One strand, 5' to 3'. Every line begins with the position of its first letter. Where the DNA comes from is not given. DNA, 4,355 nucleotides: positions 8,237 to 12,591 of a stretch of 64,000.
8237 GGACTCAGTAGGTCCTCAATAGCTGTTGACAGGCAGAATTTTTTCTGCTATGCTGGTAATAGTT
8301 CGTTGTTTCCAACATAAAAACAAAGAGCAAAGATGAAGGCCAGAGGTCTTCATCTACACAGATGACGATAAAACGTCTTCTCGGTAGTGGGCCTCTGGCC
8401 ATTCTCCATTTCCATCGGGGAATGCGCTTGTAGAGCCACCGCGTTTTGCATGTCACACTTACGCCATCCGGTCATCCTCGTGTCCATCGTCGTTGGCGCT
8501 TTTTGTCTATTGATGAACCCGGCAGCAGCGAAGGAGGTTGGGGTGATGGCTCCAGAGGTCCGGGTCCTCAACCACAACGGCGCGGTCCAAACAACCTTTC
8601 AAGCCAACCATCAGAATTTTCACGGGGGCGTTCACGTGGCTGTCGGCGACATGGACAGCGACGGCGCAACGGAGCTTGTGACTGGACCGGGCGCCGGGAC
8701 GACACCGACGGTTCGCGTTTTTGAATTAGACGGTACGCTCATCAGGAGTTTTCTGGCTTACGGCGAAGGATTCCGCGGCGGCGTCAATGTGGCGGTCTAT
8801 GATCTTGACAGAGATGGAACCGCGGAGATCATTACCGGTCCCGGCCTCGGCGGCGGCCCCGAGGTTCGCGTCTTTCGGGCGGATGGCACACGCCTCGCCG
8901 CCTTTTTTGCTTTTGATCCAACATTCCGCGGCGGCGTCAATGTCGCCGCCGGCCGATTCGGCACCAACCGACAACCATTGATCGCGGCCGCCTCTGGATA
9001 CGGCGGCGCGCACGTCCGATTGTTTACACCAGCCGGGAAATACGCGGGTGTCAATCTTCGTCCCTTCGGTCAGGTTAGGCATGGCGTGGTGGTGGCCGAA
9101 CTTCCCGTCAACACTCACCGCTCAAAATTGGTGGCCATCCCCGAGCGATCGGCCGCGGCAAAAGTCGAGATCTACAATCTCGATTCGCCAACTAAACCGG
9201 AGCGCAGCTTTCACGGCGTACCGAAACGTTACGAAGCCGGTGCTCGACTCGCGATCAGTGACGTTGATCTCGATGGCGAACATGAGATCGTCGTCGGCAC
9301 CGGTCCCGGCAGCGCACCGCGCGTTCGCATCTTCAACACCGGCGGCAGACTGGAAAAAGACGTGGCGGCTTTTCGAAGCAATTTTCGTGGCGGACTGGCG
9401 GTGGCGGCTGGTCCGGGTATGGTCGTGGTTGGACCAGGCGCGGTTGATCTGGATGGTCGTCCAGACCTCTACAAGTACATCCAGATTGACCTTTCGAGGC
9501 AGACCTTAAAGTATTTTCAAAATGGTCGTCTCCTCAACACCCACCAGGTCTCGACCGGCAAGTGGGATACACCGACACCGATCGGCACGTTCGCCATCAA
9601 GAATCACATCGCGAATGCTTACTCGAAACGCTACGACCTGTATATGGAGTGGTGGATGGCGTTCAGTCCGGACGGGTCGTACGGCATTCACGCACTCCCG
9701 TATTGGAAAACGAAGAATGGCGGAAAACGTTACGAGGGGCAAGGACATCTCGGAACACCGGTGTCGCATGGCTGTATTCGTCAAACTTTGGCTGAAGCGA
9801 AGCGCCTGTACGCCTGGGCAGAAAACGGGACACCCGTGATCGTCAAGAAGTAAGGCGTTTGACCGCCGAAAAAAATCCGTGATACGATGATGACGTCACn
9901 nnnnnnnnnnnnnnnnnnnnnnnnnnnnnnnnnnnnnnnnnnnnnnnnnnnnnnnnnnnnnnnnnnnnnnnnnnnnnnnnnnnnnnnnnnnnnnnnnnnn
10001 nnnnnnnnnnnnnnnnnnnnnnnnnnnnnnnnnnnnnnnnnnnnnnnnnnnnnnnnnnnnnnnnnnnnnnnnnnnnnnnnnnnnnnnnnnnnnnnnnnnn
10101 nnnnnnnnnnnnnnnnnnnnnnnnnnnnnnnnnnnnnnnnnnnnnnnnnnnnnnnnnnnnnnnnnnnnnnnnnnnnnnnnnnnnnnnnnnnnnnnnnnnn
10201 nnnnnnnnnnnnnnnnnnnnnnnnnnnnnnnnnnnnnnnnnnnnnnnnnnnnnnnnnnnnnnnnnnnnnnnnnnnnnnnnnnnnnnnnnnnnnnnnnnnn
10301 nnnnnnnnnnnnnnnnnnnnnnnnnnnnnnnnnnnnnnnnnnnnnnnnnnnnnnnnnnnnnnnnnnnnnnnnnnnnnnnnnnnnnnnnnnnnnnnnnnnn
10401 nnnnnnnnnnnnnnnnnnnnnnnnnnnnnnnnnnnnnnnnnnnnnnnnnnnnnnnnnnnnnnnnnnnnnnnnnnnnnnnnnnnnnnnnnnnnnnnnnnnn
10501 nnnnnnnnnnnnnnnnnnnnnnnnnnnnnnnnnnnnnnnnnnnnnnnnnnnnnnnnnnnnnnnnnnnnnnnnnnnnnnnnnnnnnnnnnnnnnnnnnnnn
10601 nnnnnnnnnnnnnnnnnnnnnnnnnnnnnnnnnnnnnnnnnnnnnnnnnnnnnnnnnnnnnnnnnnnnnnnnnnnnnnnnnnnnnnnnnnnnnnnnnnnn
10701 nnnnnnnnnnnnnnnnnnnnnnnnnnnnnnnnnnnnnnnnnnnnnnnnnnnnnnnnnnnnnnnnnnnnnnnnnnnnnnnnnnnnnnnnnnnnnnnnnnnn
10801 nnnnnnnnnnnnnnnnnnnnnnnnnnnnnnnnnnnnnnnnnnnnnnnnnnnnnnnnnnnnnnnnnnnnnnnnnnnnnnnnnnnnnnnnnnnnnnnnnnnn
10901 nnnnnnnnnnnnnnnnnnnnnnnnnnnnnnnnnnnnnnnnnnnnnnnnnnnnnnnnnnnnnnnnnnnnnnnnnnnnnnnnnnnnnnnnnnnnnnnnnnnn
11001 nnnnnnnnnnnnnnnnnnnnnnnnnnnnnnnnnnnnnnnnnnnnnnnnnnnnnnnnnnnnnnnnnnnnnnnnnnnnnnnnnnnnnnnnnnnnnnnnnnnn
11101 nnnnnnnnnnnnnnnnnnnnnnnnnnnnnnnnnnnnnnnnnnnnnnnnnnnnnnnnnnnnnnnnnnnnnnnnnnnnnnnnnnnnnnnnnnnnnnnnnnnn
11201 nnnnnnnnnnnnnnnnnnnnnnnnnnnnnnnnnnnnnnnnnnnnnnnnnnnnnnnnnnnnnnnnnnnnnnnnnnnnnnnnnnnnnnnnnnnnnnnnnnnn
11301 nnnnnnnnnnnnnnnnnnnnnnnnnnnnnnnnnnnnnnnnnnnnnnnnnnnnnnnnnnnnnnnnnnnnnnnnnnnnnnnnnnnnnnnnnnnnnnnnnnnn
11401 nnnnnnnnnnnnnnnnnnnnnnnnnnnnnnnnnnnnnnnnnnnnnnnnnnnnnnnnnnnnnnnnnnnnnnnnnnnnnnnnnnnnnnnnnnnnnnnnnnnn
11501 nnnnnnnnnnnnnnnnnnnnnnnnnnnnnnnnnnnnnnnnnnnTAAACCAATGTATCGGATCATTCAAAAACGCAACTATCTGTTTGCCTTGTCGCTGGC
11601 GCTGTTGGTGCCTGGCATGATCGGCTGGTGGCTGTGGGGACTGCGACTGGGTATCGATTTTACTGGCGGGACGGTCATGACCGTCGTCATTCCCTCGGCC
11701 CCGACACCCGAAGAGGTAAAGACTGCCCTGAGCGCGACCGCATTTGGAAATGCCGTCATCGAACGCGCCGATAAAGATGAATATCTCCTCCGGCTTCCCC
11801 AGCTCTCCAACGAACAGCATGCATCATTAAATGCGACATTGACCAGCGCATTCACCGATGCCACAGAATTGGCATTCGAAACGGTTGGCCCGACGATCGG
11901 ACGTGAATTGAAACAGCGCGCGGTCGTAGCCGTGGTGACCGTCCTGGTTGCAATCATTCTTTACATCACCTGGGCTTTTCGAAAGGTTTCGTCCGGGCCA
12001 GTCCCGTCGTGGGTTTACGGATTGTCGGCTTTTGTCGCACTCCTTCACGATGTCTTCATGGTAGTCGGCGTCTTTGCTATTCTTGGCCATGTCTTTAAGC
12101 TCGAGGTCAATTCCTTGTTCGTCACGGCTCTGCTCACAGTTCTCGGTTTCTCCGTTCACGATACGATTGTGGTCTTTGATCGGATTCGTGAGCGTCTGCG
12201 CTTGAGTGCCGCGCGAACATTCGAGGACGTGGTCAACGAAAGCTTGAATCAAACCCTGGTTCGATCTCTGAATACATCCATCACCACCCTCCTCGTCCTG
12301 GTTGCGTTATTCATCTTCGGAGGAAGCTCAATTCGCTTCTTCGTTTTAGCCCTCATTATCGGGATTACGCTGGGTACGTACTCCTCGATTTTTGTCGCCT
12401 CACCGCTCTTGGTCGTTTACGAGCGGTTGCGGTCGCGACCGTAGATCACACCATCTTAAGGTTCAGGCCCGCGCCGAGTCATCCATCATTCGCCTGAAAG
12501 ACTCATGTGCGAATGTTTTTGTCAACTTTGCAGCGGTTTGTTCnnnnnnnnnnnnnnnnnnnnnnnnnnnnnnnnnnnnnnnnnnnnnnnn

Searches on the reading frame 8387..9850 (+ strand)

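Call 47: search_protein_families(library=pfam, proteins=[window:8387-9850:+], max_evalue=0.00001)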
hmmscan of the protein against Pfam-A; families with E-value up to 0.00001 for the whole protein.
window:8387-9850:+ (488 aa): 3 families
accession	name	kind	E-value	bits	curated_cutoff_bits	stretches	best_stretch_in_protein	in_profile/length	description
PF03734.19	YkuD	-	6.1e-24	85.7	23.4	1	363-486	2-146/146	L,D-transpeptidase catalytic domain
PF13517.12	FG-GAP_3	-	1.4e-09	38.8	26.9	0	88-149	1-60/61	FG-GAP-like repeat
PF01839.29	FG-GAP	-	1.6e-06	28.3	22.1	0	81-100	2-21/37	FG-GAP repeat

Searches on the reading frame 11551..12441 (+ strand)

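Call 47: search_protein_families(library=pfam, proteins=[window:11551-12441:+], max_evalue=0.00001)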
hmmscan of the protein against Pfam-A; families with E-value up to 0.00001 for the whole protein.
window:11551-12441:+ (297 aa): 2 families
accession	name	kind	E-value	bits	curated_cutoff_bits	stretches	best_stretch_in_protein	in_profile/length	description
PF02355.23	SecD_SecF_C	-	1.3e-59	201.2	20.5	1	95-291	4-187/189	Protein export membrane protein SecD/SecF, C-terminal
PF07549.19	Sec_GG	-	8.5e-06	25.6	20.3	0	30-45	7-22/28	SecD/SecF GG Motif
